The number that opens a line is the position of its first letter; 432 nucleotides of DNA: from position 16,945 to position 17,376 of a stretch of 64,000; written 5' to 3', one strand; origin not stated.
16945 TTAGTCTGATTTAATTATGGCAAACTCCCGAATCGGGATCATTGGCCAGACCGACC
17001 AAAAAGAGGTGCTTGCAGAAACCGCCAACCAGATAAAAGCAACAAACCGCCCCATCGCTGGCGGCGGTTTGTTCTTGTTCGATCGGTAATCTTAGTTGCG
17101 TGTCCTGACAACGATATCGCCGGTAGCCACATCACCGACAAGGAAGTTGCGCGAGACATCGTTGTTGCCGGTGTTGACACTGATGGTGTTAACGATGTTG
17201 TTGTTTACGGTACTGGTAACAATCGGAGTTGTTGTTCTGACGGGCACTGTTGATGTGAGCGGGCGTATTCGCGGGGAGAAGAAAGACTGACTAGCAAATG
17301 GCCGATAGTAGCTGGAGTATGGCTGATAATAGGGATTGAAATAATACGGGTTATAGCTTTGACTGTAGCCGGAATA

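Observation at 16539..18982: Tandem cluster of secreted low-complexity proteins sharing a novel C-terminal motif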

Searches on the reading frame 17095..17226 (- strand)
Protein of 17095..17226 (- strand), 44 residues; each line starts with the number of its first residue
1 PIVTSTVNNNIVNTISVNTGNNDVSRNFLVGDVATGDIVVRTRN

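Call 10: find_homologous_proteins(query=A1, max_evalue=10)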
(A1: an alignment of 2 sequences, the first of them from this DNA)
Query A1 (2 sequences): no candidate shares three 5-residue words with the query. No homologue found.

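Call 15: find_related_loci(query=A1, collection=genome_contigs, flank=6000)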
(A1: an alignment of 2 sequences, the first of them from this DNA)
Query A1 (44 aa) in genome_contigs; peptide patterns used: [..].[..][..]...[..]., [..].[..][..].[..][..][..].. (x = any residue, [..] = any of these).
50 stretches matched a pattern, but none encodes a relative of the query by tblastn (E <= 1e-3).

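Call 20: search_protein_representatives(alignment_id=A1)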
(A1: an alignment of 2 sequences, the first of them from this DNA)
Query: 2 sequences, 47 profile positions. Proteins with E-value up to 0.001 (for the whole library): 139; up to 1e-10: 45; up to 1e-30: 0. The best 139 are listed.
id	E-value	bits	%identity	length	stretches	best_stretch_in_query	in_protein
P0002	6.3e-27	109.5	-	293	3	2-42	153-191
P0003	1.2e-22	95.8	-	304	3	2-43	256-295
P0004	1.8e-22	95.3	-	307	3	2-46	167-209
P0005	4.1e-22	94.1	-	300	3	2-43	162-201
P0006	2.1e-21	91.8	-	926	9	2-43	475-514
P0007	8.7e-20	86.6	-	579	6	2-43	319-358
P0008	2.0e-19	85.5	-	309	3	2-40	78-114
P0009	8.5e-19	83.5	-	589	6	2-45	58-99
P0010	2.1e-18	82.2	-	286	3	6-43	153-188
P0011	2.1e-18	82.2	-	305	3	6-42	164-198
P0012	2.4e-18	82.0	-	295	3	9-43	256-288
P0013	6.3e-18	80.7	-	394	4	5-41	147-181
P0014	3.2e-17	78.4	-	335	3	5-45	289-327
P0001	5.7e-17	77.6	-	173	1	1-47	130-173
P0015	3.4e-16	75.1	-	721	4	9-43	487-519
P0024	6.5e-14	67.8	-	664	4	9-42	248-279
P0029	2.9e-13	65.8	-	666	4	5-41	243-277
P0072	1.4e-07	47.6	-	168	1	3-43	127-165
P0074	1.6e-07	47.4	-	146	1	5-46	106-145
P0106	1.5e-05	41.0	-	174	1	17-46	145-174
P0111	4.7e-05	39.5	-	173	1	6-46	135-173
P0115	6.6e-05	39.0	-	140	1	6-45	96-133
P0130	3.9e-04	36.5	-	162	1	9-46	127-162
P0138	9.4e-04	35.3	-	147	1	6-45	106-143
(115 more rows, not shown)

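Call 22: search_protein_families(library=pfam, proteins=[P0002, P0003, P0006, P0013, P0024, P0029, P0072, P0074, P0106, P0115], max_evalue=1)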
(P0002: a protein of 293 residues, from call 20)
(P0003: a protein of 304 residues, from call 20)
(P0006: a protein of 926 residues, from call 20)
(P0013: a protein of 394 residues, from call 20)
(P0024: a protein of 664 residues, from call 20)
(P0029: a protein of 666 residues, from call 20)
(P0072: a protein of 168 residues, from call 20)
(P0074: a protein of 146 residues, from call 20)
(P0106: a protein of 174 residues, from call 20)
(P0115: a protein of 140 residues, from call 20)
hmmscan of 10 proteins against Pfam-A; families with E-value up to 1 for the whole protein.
P0002 (293 aa): 0 families

P0003 (304 aa): 0 families

P0006 (926 aa): 1 family
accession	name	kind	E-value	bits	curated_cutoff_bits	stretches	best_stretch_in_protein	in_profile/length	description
PF25641.1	Head_fiber_dimeric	-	0.19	12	30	0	508-565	9-59/61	Head fiber dimeric protein-like domain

P0013 (394 aa): 3 families
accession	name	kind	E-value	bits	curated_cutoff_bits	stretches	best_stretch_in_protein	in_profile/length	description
PF08572.15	PRP3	-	0.15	12.1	31.4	1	297-350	161-214/220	pre-mRNA processing factor 3 domain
PF17106.10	NACHT_sigma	-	0.39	11.3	27.6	0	247-269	12-34/42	Sigma domain on NACHT-NTPases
PF04610.19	TrbL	-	0.61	10.2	25.9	0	7-68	34-91/215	TrbL/VirB6 plasmid conjugal transfer protein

P0024 (664 aa): 3 families
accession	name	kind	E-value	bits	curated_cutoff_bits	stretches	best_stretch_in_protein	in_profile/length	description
PF13237.11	Fer4_10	-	0.13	12.7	25.5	1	321-332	8-19/53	4Fe-4S dicluster domain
PF12800.12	Fer4_4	-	0.36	11.8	24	1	322-332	4-14/17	4Fe-4S binding domain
PF12837.12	Fer4_6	-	0.92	10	25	0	322-332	9-19/24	4Fe-4S binding domain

P0029 (666 aa): 1 family
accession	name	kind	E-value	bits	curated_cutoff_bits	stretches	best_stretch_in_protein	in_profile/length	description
PF01391.23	Collagen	-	0.046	13.9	27.2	1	35-65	10-43/60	Collagen triple helix repeat (20 copies)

P0072 (168 aa): 1 family
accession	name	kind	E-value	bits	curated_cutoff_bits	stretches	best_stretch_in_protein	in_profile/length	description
PF08139.17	LPAM_1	-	0.056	14.4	20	1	4-18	1-15/18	Prokaryotic membrane lipoprotein lipid attachment site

P0074 (146 aa): 0 families

P0106 (174 aa): 1 family
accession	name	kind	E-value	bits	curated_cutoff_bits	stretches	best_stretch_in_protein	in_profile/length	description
PF10614.14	CsgF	-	0.011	16.4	25.8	1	102-170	58-127/132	Type VIII secretion system (T8SS), CsgF protein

P0115 (140 aa): 0 families

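Call 23: search_protein_families(library=ncbifam, proteins=[P0002, P0003, P0006, P0013, P0024, P0029, P0072, P0074, P0106, P0115], max_evalue=1)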
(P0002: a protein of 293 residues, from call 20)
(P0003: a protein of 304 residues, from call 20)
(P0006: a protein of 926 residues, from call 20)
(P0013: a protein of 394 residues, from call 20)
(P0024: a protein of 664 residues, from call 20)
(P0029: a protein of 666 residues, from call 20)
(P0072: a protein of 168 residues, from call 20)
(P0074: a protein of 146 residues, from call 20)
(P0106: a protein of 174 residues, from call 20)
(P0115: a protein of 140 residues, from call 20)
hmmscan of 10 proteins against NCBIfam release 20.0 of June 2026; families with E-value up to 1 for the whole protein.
P0002 (293 aa): 1 family
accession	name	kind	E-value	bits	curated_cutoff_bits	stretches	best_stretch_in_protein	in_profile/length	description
NF040982.1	ComGD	equivalog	0.031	14.7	70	0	215-268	58-112/139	competence type IV pilus minor pilin ComGD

P0003 (304 aa): 0 families

P0006 (926 aa): 0 families

P0013 (394 aa): 0 families

P0024 (664 aa): 0 families

P0029 (666 aa): 1 family
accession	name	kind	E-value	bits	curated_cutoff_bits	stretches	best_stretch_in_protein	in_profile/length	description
NF038330.1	adhesin_SclA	exception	0.014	15.1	400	1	34-92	212-280/405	LPXTG-anchored collagen-like adhesin Scl1/SclA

P0072 (168 aa): 1 family
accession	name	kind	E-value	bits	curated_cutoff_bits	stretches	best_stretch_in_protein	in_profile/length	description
NF041742.1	WGxxGxxG_fam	subfamily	0.018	15.6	35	1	4-49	1-45/69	WGxxGxxG family protein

P0074 (146 aa): 0 families

P0106 (174 aa): 1 family
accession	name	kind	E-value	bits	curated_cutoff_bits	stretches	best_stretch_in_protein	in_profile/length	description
TIGR04429.1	Phr_nterm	subfamily_domain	0.62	10.6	25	0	1-18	1-18/28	Phr family secreted Rap phosphatase inhibitor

P0115 (140 aa): 0 families

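Call 33: list_cluster_members(proteins=[P0074, P0106, P0130, P0138, P0072, P0111, P0115, P0002, P0003, P0024])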
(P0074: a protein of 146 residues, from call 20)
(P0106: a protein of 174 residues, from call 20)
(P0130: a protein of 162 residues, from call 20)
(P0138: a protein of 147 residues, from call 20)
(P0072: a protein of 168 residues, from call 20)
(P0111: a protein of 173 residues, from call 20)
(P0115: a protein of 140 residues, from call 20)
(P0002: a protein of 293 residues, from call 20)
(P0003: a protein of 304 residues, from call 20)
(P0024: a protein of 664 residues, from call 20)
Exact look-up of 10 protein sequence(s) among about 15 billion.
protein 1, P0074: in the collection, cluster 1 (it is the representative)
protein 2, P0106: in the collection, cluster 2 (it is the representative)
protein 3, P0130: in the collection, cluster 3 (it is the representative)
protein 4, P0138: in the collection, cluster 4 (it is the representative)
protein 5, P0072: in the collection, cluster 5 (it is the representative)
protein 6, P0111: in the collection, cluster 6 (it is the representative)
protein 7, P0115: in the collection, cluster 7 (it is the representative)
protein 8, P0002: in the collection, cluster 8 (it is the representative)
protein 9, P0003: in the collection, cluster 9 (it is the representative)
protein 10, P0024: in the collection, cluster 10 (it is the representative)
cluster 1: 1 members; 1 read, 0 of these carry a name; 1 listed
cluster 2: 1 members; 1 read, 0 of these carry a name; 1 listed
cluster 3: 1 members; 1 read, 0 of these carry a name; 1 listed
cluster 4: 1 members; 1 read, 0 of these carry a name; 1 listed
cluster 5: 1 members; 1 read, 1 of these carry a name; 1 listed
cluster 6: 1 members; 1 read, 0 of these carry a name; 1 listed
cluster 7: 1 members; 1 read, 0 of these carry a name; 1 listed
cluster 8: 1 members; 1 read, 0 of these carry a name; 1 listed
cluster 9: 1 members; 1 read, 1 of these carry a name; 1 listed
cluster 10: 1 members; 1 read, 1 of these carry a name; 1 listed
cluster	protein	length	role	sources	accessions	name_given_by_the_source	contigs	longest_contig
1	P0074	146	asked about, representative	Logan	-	-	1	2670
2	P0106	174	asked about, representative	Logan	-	-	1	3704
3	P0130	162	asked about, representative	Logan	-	-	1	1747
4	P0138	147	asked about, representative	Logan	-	-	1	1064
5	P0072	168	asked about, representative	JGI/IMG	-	hypothetical protein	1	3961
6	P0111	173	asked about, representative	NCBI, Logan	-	-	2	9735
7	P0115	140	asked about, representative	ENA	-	-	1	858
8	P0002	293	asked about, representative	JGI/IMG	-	-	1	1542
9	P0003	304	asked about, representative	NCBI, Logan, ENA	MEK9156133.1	MAG: hypothetical protein AAB360_02410 [Patescibacteria group bacterium]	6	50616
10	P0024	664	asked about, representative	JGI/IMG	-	hypothetical protein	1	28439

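Call 34: find_encoding_contigs(protein=P0003, flank=8000, max_places=2)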
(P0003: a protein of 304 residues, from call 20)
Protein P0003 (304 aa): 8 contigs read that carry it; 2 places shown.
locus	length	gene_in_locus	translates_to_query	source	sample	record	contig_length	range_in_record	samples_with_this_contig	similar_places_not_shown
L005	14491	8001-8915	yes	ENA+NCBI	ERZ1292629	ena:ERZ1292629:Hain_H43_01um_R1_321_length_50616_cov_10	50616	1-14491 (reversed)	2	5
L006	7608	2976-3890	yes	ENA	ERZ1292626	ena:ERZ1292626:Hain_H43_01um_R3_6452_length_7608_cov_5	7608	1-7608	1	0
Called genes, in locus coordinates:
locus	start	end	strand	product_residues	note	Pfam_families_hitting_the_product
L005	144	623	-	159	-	PF00961:LAGLIDADG_1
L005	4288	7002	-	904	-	PF03160:Calx-beta, PF13715:CarbopepD_reg_2 (faint), PF22904:NOMO1-like_2nd (weak)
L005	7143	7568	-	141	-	-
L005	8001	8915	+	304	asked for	-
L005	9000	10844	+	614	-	-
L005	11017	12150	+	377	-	PF17853:GGDEF_2, PF13556:HTH_30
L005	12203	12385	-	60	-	PF10685:KGG (faint)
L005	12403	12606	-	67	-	PF10685:KGG (faint)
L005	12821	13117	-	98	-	-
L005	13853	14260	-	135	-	PF00293:NUDIX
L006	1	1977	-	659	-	?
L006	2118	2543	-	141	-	-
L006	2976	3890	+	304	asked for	-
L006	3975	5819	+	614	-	-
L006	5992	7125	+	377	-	PF17853:GGDEF_2, PF13556:HTH_30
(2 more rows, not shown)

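Call 35: find_encoding_contigs(protein=P0111, flank=8000, max_places=2)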
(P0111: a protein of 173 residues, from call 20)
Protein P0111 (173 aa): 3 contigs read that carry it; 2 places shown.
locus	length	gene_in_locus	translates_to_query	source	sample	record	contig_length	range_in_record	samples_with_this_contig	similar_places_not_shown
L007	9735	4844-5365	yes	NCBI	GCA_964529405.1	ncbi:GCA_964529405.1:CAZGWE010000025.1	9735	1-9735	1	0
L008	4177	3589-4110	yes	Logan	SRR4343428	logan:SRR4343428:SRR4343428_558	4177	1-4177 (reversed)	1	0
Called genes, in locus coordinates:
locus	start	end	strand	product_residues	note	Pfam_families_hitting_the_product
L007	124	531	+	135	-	-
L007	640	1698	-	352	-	PF00117:GATase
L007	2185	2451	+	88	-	-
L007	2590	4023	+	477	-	-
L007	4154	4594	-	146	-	PF07963:N_methyl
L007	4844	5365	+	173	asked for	-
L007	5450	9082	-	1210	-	PF13620:CarboxypepD_reg (weak), PF13715:CarbopepD_reg_2 (faint), PF23194:NOMO_5th (faint), PF07210:DUF1416 (faint), PF13620:CarboxypepD_reg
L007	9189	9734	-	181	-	?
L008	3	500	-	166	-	?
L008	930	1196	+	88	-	-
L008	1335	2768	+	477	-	-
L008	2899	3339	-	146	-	PF07963:N_methyl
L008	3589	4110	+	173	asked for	-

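Call 36: find_encoding_contigs(protein=P0074, flank=8000, max_places=2)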
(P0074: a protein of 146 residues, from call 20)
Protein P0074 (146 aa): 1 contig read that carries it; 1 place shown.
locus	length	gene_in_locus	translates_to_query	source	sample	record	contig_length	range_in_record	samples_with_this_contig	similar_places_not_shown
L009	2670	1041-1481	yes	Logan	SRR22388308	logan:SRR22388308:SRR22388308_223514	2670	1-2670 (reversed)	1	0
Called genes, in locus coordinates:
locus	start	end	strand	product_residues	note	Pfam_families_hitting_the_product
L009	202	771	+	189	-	PF01944:SpoIIM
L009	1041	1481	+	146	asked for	-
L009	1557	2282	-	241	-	PF13353:Fer4_12, PF04055:Radical_SAM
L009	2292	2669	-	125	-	?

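Call 37: find_encoding_contigs(protein=P0106, flank=8000, max_places=2)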
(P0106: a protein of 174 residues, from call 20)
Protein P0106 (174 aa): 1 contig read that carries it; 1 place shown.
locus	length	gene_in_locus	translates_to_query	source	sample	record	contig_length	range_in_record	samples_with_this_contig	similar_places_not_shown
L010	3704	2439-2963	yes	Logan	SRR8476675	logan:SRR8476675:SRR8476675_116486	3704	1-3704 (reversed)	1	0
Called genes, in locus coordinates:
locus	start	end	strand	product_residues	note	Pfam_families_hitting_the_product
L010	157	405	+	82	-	PF00462:Glutaredoxin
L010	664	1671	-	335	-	PF01594:AI-2E_transport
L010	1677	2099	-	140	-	PF13473:Cupredoxin_1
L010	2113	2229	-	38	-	-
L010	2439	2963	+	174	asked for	-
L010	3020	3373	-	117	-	-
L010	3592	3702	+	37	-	?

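Call 38: find_encoding_contigs(protein=P0072, flank=8000, max_places=2)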
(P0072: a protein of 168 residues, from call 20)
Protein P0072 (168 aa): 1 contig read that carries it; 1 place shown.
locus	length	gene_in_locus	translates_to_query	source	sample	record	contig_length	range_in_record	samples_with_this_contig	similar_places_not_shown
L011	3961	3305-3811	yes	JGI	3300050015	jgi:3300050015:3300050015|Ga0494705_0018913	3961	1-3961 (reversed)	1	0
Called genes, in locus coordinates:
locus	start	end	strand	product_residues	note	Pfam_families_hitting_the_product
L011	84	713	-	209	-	-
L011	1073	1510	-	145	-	PF01371:Trp_repressor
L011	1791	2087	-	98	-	-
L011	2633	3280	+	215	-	-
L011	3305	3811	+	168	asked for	-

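Call 48: predict_structure(alignment_id=A3)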
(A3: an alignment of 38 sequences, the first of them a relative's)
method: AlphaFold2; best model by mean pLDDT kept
length: 304 residues; sequences in the alignment: 38
mean_pLDDT: 50.5   pTM: 0.33
mean pLDDT of the five models: 50.5, 46.6, 43.2, 42.2, 38.9
residues with pLDDT >= 90: 0; 70-90: 19; 50-70: 111; < 50: 174
segments of 3 or more residues with pLDDT < 50: 28-50, 52-59, 61-85, 120-140, 144-149, 153-173, 213-264, 301-304
pLDDT, mean of each block of 10 residues (from residue 1): 81 78 56 38 43 48 45 37 48 58 64 55 42 42 46 43 38 53 60 63 56 46 46 39 42 37 48 57 59 52 41
secondary structure, 60 per line:
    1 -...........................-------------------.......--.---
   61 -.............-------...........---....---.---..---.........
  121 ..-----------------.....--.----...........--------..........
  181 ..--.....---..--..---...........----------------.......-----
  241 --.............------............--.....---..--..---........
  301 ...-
elements in order: H2-28 E48-54 E62-74 E82-92 E96-99 E112-122 E140-144 E152-162 E171-182 E185-189 E202-212 E229-235 E243-255 E262-273 E276-280 E293-303
